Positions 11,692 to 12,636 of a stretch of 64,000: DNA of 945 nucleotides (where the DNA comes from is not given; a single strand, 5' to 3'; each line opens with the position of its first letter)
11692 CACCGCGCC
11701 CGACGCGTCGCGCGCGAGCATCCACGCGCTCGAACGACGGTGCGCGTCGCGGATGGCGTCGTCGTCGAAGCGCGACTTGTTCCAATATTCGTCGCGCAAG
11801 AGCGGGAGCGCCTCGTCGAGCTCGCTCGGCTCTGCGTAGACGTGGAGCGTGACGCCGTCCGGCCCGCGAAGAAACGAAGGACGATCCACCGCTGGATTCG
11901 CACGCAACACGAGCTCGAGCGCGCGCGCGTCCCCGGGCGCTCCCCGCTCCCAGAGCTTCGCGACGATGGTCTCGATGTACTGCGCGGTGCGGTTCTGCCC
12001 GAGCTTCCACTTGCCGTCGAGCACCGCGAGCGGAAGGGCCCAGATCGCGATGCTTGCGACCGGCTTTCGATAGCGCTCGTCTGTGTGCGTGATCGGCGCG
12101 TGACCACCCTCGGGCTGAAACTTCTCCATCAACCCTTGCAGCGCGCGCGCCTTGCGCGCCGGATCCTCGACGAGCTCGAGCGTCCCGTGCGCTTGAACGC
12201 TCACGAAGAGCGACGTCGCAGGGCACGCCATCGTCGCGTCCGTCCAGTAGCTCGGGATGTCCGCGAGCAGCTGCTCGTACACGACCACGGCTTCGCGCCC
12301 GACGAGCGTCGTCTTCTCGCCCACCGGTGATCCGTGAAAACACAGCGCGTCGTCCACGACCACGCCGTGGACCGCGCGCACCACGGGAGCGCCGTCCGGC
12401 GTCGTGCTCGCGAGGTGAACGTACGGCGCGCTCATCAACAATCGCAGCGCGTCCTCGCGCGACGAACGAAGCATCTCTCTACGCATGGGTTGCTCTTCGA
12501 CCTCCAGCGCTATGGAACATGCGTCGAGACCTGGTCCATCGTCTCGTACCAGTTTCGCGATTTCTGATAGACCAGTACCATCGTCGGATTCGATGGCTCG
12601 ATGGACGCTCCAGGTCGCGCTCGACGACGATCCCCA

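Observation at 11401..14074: MocR/GabR-type regulator divergent from a PNPOx-like::GNAT fusion, with TACCA direct repeats in the shared promoter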

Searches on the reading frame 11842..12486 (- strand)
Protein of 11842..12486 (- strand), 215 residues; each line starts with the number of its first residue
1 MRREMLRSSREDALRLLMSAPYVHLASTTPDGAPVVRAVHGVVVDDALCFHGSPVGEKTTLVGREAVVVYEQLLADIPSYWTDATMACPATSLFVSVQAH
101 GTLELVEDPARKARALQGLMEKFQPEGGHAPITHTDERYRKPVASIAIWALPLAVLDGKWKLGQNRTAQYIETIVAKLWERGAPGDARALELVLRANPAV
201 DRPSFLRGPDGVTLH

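Call 25: search_solved_structures(query=A2, max_evalue=0.01, show_alignments=5)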
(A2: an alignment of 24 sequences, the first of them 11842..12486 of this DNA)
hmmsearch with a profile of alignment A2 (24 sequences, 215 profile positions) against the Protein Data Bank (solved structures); distinct sequences matched with E-value up to 0.01: 8.
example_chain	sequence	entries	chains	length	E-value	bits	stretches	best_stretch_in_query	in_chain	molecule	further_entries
2ol5_A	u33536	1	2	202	1.1e-09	41.7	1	78-183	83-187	PAI 2 protein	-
9vyc_A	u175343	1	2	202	1.1e-09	41.7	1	78-183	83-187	PaiB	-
2hti_A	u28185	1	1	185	2.7e-08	37.2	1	10-159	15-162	BH0577 protein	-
2fg9_A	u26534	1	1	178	3.5e-08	36.8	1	9-160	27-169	5-nitroimidazole antibiotic resistance protein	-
9kea_A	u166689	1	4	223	2.5e-07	34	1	88-178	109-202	FMN-binding negative transcriptional regulator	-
9jn4_B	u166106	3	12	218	0.00018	24.7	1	79-176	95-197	FMN-binding protein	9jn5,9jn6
9ebk_B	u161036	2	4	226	0.00026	24.1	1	91-193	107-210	Piperazate synthase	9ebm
9qlk_A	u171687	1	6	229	0.0015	21.7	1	91-178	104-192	FMN-binding negative transcriptional regulator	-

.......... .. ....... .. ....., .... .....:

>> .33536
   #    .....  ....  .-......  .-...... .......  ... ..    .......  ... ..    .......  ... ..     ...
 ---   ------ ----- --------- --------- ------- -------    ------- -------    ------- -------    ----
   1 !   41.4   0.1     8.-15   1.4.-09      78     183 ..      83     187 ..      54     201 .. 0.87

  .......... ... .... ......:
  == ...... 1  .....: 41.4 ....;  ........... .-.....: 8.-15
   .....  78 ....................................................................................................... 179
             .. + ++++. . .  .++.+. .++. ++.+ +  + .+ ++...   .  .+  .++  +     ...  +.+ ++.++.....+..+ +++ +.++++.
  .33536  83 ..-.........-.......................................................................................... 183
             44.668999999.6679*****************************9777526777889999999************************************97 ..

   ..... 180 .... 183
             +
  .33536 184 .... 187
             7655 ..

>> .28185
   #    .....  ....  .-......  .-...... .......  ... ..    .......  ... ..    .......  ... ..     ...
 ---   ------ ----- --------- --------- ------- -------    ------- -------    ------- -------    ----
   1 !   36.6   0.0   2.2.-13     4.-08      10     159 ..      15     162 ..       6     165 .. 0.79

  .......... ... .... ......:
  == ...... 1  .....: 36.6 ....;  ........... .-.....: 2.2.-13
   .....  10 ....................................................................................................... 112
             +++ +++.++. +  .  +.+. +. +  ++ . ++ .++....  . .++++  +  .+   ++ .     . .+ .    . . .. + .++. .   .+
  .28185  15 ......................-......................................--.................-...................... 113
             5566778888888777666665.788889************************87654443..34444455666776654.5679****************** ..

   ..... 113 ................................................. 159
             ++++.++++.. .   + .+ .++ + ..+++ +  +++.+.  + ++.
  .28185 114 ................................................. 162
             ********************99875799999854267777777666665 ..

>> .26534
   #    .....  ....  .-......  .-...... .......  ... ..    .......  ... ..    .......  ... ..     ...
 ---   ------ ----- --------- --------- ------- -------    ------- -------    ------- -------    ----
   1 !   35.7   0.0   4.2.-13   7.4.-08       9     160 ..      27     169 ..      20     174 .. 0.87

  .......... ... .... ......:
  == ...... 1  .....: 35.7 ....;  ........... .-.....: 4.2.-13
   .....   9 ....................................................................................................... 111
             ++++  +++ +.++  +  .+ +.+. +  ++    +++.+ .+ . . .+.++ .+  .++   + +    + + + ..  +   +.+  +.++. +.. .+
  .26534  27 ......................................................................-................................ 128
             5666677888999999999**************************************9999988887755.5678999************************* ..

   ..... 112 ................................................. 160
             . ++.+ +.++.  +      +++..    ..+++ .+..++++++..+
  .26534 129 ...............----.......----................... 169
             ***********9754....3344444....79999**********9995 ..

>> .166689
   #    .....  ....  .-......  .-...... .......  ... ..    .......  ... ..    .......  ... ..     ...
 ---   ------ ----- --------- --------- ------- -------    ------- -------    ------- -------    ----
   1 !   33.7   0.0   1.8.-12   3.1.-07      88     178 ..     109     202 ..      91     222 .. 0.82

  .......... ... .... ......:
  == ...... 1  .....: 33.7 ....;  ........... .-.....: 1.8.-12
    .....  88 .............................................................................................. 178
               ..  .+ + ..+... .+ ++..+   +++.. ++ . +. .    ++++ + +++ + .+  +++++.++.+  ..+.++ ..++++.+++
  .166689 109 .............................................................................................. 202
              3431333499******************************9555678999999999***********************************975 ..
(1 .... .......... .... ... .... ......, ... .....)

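Call 52: predict_structure(alignment_id=A3)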
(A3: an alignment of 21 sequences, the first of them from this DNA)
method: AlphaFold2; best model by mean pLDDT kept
length: 212 residues; sequences in the alignment: 21
mean_pLDDT: 90.6   pTM: 0.83
mean pLDDT of the five models: 90.6, 90.2, 90.1, 89.3, 89.0
residues with pLDDT >= 90: 160; 70-90: 42; 50-70: 8; < 50: 2
segments of 3 or more residues with pLDDT < 50: none
pLDDT, mean of each block of 10 residues (from residue 1): 69 96 96 94 97 78 96 91 78 94 97 97 94 95 94 96 91 93 91 91 78 63
secondary structure, 60 per line:
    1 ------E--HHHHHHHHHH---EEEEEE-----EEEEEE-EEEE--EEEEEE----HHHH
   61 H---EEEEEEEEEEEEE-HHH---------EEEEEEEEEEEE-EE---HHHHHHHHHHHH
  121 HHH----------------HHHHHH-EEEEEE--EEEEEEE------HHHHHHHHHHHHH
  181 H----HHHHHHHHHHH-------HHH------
elements in order: H10-19 E23-28 E34-39 E41-44 E47-52 H57-61 E65-77 E91-102 H109-123 H140-145 E147-152 E155-161 H168-181 H186-196

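Call 57: find_homologous_proteins(query=A3, max_evalue=1e-10)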
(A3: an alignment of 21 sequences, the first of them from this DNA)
Query A3 (21 sequences) (212 aa, profile of the alignment): 873 proteins with E <= 1e-10 among 8000 candidates; the best 120 are listed.
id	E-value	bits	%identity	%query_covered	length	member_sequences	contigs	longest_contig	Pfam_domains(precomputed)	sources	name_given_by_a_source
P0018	1.5e-105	370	54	100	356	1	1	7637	PF13673.14,PF04299.19,PF01243.28,PF13508.14,PF12900.14,PF00583.32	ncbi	-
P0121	4.2e-104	365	55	100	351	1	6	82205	PF04299.19,PF13508.14,PF13527.14,PF12900.14,PF00583.32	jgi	jgi:nitroimidazol reductase NimA-like FMN-containing flavoprotein (pyridoxamine 5'-phosphate oxidase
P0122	5.9e-104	365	58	100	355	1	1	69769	PF04299.19,PF01243.28,PF13508.14,PF12900.14,PF00583.32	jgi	jgi:nitroimidazol reductase NimA-like FMN-containing flavoprotein (pyridoxamine 5'-phosphate oxidase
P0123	6.9e-104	364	57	100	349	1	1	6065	PF13673.14,PF04299.19,PF01243.28,PF13508.14,PF12900.14,PF00583.32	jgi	jgi:nitroimidazol reductase NimA-like FMN-containing flavoprotein (pyridoxamine 5'-phosphate oxidase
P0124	1.2e-103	363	54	100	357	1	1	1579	PF13673.14,PF04299.19,PF13508.14,PF12900.14,PF00583.32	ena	-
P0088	3.8e-103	362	57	100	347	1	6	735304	PF13673.14,PF04299.19,PF13508.14,PF12900.14,PF00583.32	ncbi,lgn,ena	-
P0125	5.9e-103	361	54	100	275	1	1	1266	PF04299.19,PF01243.28,PF12900.14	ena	-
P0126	1.3e-102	360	54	100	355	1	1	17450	PF04299.19,PF01243.28,PF12900.14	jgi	jgi:nitroimidazol reductase NimA-like FMN-containing flavoprotein (pyridoxamine 5'-phosphate oxidase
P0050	1.9e-102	360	58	100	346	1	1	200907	PF13673.14,PF04299.19,PF01243.28,PF13508.14,PF12900.14,PF00583.32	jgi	jgi:nitroimidazol reductase NimA-like FMN-containing flavoprotein (pyridoxamine 5'-phosphate oxidase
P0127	3.7e-102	359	55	100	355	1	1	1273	PF13673.14,PF04299.19,PF13508.14,PF12900.14,PF00583.32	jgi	jgi:nitroimidazol reductase NimA-like FMN-containing flavoprotein (pyridoxamine 5'-phosphate oxidase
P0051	3.7e-102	359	56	99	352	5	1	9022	PF13673.14,PF04299.19,PF01243.28,PF13508.14,PF12900.14,PF00583.32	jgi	jgi:nitroimidazol reductase NimA-like FMN-containing flavoprotein (pyridoxamine 5'-phosphate oxidase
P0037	9.2e-102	357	56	100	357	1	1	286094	PF04299.19,PF01243.28,PF13508.14,PF13527.14,PF12900.14,PF00583.32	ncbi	ncbi:MAG: GNAT family N-acetyltransferase [Acidobacteriota bacterium]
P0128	9.8e-102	357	55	100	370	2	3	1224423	PF04299.19,PF13508.14,PF12900.14,PF00583.32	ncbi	-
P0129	2.3e-101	356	57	99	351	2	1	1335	PF04299.19,PF13508.14,PF12900.14,PF00583.32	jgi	jgi:nitroimidazol reductase NimA-like FMN-containing flavoprotein (pyridoxamine 5'-phosphate oxidase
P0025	3.7e-101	355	54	100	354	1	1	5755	PF13673.14,PF04299.19,PF13508.14,PF12900.14,PF00583.32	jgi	-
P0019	7.3e-101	354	57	100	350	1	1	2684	PF13673.14,PF04299.19,PF01243.28,PF13508.14,PF12900.14,PF00583.32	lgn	-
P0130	1.9e-100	353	50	100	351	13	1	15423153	PF04299.19,PF13508.14,PF12900.14,PF00583.32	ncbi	ncbi:GNAT family N-acetyltransferase [Sorangium sp. So ce269]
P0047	3.0e-100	352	52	100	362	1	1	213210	PF04299.19,PF01243.28,PF13508.14,PF12900.14,PF00583.32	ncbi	ncbi:MAG: GNAT family N-acetyltransferase [Byssovorax sp.]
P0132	2.1e-99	350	56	95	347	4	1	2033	PF13673.14,PF04299.19,PF13508.14,PF12900.14,PF00583.32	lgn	-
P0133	2.8e-99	349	56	100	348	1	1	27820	PF13673.14,PF04299.19,PF13508.14,PF12900.14,PF00583.32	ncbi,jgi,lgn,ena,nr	ncbi:MAG TPA: pyridoxamine 5'-phosphate oxidase family protein [Polyangia bacterium]|nr:pyridoxamine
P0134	4.2e-99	349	55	100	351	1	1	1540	PF13673.14,PF04299.19,PF13508.14,PF12900.14,PF00583.32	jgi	jgi:ribosomal protein S18 acetylase RimI-like enzyme/nitroimidazol reductase NimA-like FMN-containin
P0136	4.9e-99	348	54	96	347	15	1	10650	PF04299.19,PF01243.28,PF13508.14,PF12900.14,PF00583.32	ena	-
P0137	7.4e-99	348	55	100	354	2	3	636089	PF13673.14,PF04299.19,PF01243.28,PF13508.14,PF12900.14,PF00583.32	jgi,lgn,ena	-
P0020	8.3e-99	348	57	96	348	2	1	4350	PF13673.14,PF04299.19,PF01243.28,PF13508.14,PF12900.14,PF00583.32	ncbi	-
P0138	9.6e-99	347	58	91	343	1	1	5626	PF04299.19,PF13508.14,PF12900.14,PF00583.32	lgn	-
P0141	1.8e-98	347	52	100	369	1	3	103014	PF04299.19,PF13508.14,PF12900.14,PF00583.32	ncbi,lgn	-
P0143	3.5e-98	346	54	100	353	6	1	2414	PF13673.14,PF04299.19,PF13508.14,PF12900.14,PF00583.32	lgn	-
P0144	3.7e-98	346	52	100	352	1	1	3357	PF13673.14,PF04299.19,PF01243.28,PF13508.14,PF12900.14,PF00583.32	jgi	jgi:nitroimidazol reductase NimA-like FMN-containing flavoprotein (pyridoxamine 5'-phosphate oxidase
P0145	5.3e-98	345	52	100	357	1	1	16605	PF13673.14,PF04299.19,PF13508.14,PF12900.14,PF00583.32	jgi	jgi:ribosomal protein S18 acetylase RimI-like enzyme/nitroimidazol reductase NimA-like FMN-containin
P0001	5.5e-98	345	100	98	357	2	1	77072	PF13673.14,PF04299.19,PF13508.14,PF08445.17,PF12900.14,PF00583.32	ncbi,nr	ncbi:MAG: GNAT family N-acetyltransferase [Myxococcales bacterium]|nr:GNAT family N-acetyltransferas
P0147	7.8e-98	345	54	99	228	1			PF04299.19,PF12900.14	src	-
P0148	8.9e-98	344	52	100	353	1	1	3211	PF13673.14,PF04299.19,PF13508.14,PF12900.14,PF00583.32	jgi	-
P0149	1.3e-97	344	53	94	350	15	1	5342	PF13673.14,PF04299.19,PF01243.28,PF13508.14,PF12900.14,PF00583.32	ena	-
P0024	1.5e-97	344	58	100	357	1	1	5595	PF13673.14,PF04299.19,PF01243.28,PF13508.14,PF12900.14,PF00583.32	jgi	jgi:nitroimidazol reductase NimA-like FMN-containing flavoprotein (pyridoxamine 5'-phosphate oxidase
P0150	1.6e-97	344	55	100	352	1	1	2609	PF04299.19,PF13508.14,PF12900.14,PF00583.32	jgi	jgi:nitroimidazol reductase NimA-like FMN-containing flavoprotein (pyridoxamine 5'-phosphate oxidase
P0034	2.7e-97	343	57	95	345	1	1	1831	PF13673.14,PF04299.19,PF13508.14,PF12900.14,PF00583.32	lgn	-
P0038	2.8e-97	343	56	100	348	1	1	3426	PF04299.19,PF01243.28,PF13508.14,PF12900.14,PF00583.32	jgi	jgi:nitroimidazol reductase NimA-like FMN-containing flavoprotein (pyridoxamine 5'-phosphate oxidase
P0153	3.2e-97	343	51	100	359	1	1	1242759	PF04299.19,PF01243.28,PF13508.14,PF12900.14,PF00583.32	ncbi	ncbi:MAG: GNAT family N-acetyltransferase [Minicystis sp.]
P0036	4.2e-97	342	55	100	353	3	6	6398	PF13673.14,PF04299.19,PF13508.14,PF12900.14,PF00583.32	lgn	-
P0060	4.2e-97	342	53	100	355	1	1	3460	PF13673.14,PF04299.19,PF13508.14,PF12900.14,PF00583.32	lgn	-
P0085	7.0e-97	341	51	100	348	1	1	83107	PF13673.14,PF04299.19,PF01243.28,PF13508.14,PF12900.14,PF00583.32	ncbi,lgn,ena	-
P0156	9.9e-97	341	54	91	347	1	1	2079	PF04299.19,PF13508.14,PF12900.14,PF00583.32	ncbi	-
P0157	1.2e-96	341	53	100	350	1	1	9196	PF13673.14,PF04299.19,PF13508.14,PF12900.14,PF00583.32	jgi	jgi:nitroimidazol reductase NimA-like FMN-containing flavoprotein (pyridoxamine 5'-phosphate oxidase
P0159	1.8e-96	340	53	100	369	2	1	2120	PF13673.14,PF04299.19,PF01243.28,PF13508.14,PF12900.14,PF00583.32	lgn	-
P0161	1.9e-96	340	54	100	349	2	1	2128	PF13673.14,PF04299.19,PF13508.14,PF12900.14,PF00583.32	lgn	-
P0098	3.3e-96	339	53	96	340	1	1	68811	PF13673.14,PF04299.19,PF13508.14,PF12900.14,PF00583.32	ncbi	ncbi:MAG: GNAT family N-acetyltransferase [Myxococcota bacterium]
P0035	4.0e-96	339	59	95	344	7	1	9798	PF04299.19,PF01243.28,PF13508.14,PF12900.14,PF00583.32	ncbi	-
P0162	6.3e-96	338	55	100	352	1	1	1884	PF04299.19,PF01243.28,PF13508.14,PF12900.14,PF00583.32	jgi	jgi:nitroimidazol reductase NimA-like FMN-containing flavoprotein (pyridoxamine 5'-phosphate oxidase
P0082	6.9e-96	338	56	95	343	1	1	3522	PF13673.14,PF04299.19,PF01243.28,PF13508.14,PF12900.14,PF00583.32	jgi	jgi:ribosomal protein S18 acetylase RimI-like enzyme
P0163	7.5e-96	338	50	100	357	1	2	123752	PF13673.14,PF04299.19,PF13508.14,PF12900.14,PF00583.32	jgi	jgi:nitroimidazol reductase NimA-like FMN-containing flavoprotein (pyridoxamine 5'-phosphate oxidase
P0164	9.0e-96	338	51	100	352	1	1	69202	PF13673.14,PF04299.19,PF01243.28,PF13508.14,PF12900.14,PF00583.32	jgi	jgi:nitroimidazol reductase NimA-like FMN-containing flavoprotein (pyridoxamine 5'-phosphate oxidase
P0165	9.3e-96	338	52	100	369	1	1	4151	PF04299.19,PF13508.14,PF12900.14,PF00583.32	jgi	jgi:nitroimidazol reductase NimA-like FMN-containing flavoprotein (pyridoxamine 5'-phosphate oxidase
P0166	1.2e-95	337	51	97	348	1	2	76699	PF13673.14,PF04299.19,PF01243.28,PF13508.14,PF13527.14,PF12900.14,PF00583.32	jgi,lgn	jgi:predicted FMN-binding regulatory protein PaiB/GNAT superfamily N-acetyltransferase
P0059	1.4e-95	337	54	100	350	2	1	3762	PF13673.14,PF04299.19,PF01243.28,PF13508.14,PF12900.14,PF00583.32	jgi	jgi:nitroimidazol reductase NimA-like FMN-containing flavoprotein (pyridoxamine 5'-phosphate oxidase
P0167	1.4e-95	337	52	100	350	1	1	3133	PF13673.14,PF04299.19,PF13508.14,PF12900.14,PF00583.32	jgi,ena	-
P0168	1.7e-95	337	54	100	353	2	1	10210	PF13673.14,PF04299.19,PF13508.14,PF12900.14,PF00583.32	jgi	jgi:ribosomal protein S18 acetylase RimI-like enzyme/nitroimidazol reductase NimA-like FMN-containin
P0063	1.7e-95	337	54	95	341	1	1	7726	PF04299.19,PF01243.28,PF13508.14,PF12900.14,PF00583.32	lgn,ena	-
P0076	1.9e-95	337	52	100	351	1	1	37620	PF13673.14,PF04299.19,PF13508.14,PF12900.14,PF00583.32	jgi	jgi:ribosomal protein S18 acetylase RimI-like enzyme/nitroimidazol reductase NimA-like FMN-containin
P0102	2.0e-95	337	55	100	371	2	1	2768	PF13673.14,PF04299.19,PF13508.14,PF12900.14,PF00583.32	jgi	jgi:nitroimidazol reductase NimA-like FMN-containing flavoprotein (pyridoxamine 5'-phosphate oxidase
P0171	2.4e-95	336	53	100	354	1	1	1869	PF04299.19,PF13508.14,PF12900.14,PF00583.32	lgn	-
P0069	2.8e-95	336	53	94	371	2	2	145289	PF13673.14,PF04299.19,PF01243.28,PF13508.14,PF12900.14,PF00583.32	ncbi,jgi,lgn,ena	-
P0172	3.5e-95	336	51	96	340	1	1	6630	PF13673.14,PF04299.19,PF13508.14,PF12900.14,PF00583.32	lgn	-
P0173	3.9e-95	336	49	97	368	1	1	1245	PF04299.19,PF13508.14,PF12900.14,PF00583.32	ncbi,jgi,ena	jgi:nitroimidazol reductase NimA-like FMN-containing flavoprotein (pyridoxamine 5'-phosphate oxidase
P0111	4.4e-95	336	55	100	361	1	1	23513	PF13673.14,PF04299.19,PF01243.28,PF13508.14,PF12900.14,PF00583.32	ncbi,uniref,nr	ncbi:GNAT family N-acetyltransferase [Anaeromyxobacter terrae]|uniref:GNAT family N-acetyltransferas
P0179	6.5e-95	335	51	100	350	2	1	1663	PF13673.14,PF04299.19,PF01243.28,PF13508.14,PF12900.14,PF00583.32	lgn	-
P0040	7.1e-95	335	55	99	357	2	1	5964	PF13673.14,PF04299.19,PF13508.14,PF12900.14,PF00583.32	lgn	-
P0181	7.3e-95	335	50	100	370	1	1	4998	PF13673.14,PF04299.19,PF01243.28,PF13508.14,PF13527.14,PF12900.14,PF00583.32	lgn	-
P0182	7.7e-95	335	50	95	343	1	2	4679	PF13673.14,PF04299.19,PF01243.28,PF13508.14,PF12900.14,PF00583.32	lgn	-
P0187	1.7e-94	334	51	100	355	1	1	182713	PF04299.19,PF13508.14,PF12900.14,PF00583.32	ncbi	-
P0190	1.9e-94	333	58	94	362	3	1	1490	PF13673.14,PF04299.19,PF13508.14,PF12900.14,PF00583.32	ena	-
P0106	2.0e-94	333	55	96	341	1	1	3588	PF04299.19,PF01243.28,PF13508.14,PF12900.14,PF00583.32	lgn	-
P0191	2.4e-94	333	52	100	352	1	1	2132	PF04299.19,PF13508.14,PF13527.14,PF12900.14,PF00583.32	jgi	jgi:nitroimidazol reductase NimA-like FMN-containing flavoprotein (pyridoxamine 5'-phosphate oxidase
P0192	2.7e-94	333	51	100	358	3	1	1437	PF13673.14,PF04299.19,PF13508.14,PF12900.14,PF00583.32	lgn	-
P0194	3.2e-94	333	56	90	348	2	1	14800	PF04299.19,PF13508.14,PF12900.14,PF00583.32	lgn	-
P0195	3.7e-94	333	50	100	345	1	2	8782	PF04299.19,PF01243.28,PF13508.14,PF12900.14,PF00583.32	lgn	-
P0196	3.7e-94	332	49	100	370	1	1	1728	PF13673.14,PF04299.19,PF01243.28,PF13508.14,PF08445.17,PF13527.14,PF12900.14,PF00583.32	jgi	jgi:nitroimidazol reductase NimA-like FMN-containing flavoprotein (pyridoxamine 5'-phosphate oxidase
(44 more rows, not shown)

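Call 71: search_protein_representatives(alignment_id=A3)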
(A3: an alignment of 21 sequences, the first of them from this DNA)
Query: 21 sequences, 212 profile positions. Proteins with E-value up to 0.001 (for the whole library): 2284; up to 1e-10: 561; up to 1e-30: 193. The best 150 are listed.
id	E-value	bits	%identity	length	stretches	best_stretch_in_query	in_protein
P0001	1.7e-98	345.0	-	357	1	5-212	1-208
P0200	2.9e-92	324.6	-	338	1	1-211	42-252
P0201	8.6e-91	319.8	-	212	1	1-206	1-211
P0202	1.6e-88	312.4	-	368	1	1-212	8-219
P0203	1.7e-87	309.0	-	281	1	2-202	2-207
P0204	9.3e-87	306.7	-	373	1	1-211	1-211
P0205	1.1e-86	306.5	-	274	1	1-212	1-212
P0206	3.4e-86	304.8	-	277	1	1-211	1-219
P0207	3.0e-84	298.5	-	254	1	8-200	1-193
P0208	1.5e-83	296.1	-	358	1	1-208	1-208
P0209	2.6e-80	285.6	-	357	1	1-212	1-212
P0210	3.9e-80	285.0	-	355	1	1-210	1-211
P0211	1.9e-79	282.8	-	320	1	1-211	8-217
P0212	6.7e-79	281.0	-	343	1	9-211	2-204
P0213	7.3e-78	277.6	-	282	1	1-168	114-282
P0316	7.0e-45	169.8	-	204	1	1-198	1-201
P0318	1.7e-44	168.6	-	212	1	1-200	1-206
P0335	1.9e-40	155.3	-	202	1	1-196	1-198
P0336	3.8e-40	154.3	-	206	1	2-198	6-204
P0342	3.7e-38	147.8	-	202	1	1-195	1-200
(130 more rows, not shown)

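Call 73: find_encoding_contigs(protein=P0335, flank=4000, max_places=4)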
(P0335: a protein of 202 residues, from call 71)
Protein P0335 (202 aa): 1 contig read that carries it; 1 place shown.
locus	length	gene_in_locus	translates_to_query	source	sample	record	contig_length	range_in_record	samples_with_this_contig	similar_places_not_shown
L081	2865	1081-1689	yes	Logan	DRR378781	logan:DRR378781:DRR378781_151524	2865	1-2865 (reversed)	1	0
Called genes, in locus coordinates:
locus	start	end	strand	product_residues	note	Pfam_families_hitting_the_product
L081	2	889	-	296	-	?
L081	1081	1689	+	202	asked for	PF12900:Pyridox_ox_2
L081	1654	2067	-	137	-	-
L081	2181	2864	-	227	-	?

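Call 74: find_encoding_contigs(protein=P0316, flank=4000, max_places=3)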
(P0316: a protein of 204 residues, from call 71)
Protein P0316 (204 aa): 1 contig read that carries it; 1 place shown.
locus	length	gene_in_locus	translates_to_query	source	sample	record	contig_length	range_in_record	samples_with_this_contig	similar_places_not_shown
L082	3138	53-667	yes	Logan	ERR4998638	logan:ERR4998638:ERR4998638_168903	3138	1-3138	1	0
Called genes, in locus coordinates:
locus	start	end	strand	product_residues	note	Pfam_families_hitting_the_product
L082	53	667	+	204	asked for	PF04299:FMN_bind_2, PF01243:PNPOx_N, PF12900:Pyridox_ox_2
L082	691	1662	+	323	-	PF01112:Asparaginase_2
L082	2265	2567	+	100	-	-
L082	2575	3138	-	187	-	?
